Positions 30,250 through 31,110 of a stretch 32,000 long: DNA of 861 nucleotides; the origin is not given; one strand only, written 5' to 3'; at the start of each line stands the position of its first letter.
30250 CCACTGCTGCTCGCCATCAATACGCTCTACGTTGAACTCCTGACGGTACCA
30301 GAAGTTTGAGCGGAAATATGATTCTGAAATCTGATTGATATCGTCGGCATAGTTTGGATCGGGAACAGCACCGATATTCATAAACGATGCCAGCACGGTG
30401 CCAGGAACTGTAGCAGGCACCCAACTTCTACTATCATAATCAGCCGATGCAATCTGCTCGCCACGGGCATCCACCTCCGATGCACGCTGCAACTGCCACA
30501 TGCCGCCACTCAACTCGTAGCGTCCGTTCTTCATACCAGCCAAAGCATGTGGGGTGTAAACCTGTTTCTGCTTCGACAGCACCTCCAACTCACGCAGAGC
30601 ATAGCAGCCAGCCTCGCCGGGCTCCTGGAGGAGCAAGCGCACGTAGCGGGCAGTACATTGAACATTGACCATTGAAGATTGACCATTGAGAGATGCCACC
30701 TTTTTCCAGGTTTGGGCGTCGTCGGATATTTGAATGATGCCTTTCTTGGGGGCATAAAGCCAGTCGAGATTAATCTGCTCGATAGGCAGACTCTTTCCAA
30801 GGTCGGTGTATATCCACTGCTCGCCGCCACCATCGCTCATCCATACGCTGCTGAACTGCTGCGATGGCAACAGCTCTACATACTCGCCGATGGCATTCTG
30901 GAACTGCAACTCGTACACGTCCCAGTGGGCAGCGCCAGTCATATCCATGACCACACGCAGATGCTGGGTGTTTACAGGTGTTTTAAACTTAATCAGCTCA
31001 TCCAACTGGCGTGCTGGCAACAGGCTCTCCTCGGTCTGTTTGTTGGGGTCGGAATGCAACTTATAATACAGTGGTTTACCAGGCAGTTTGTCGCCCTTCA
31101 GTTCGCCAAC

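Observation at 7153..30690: Family of ~35-bp arrays built from five 7-bp units (core A[T/G]T[G/A]A) recurring at six sites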

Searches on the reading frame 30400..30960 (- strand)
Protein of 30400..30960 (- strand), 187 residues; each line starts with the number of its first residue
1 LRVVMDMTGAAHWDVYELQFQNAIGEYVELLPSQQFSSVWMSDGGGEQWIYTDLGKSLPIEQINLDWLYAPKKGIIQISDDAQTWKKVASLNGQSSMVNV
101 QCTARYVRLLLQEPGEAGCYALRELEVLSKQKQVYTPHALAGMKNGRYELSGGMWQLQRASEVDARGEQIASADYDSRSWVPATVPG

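Call 34: find_homologous_proteins(query=window:30400-30960:-, max_evalue=1e-10)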
Query window:30400-30960:- (187 aa): 6 proteins with E <= 1e-10 among 101 candidates.
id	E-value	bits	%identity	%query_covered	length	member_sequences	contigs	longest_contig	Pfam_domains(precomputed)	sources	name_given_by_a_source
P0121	1.4e-51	193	100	49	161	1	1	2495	PF22666.3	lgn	-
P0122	2.5e-44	170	55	73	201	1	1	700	PF00754.32,PF22633.4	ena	-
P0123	5.0e-30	123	95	34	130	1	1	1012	PF22666.3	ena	-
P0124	1.5e-27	115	58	45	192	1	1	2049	PF00754.32,PF22633.4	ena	-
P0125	4.5e-25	107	71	35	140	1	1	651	-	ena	-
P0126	2.1e-19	88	82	27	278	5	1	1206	-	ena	-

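Call 43: find_related_loci(query=window:30400-30960:-, collection=metagenome_contigs, flank=1500)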
Query window:30400-30960:- (187 aa) in metagenome_contigs; peptide patterns used: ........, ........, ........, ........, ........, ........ (x = any residue, [..] = any of these).
107 stretches matched a pattern; 10 encode a relative of the query (tblastn E <= 1e-3); 10 distinct loci.
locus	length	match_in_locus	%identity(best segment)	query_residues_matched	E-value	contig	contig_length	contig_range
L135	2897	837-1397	99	1-187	8e-130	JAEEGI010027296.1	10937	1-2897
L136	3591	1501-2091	87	1-187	2e-116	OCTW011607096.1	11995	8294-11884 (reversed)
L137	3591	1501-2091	86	1-187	2e-115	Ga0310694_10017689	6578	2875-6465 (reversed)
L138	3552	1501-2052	90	1-187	2e-114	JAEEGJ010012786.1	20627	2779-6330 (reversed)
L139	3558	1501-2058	68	1-187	2e-89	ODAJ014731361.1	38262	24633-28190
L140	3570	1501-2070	65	1-187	1e-84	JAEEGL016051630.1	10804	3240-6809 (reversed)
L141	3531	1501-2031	64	1-187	7e-82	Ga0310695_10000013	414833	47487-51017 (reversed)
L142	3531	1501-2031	60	1-187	2e-75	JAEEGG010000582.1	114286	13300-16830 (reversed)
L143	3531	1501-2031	58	1-187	6e-73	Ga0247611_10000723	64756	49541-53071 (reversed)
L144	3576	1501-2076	60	1-187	3e-72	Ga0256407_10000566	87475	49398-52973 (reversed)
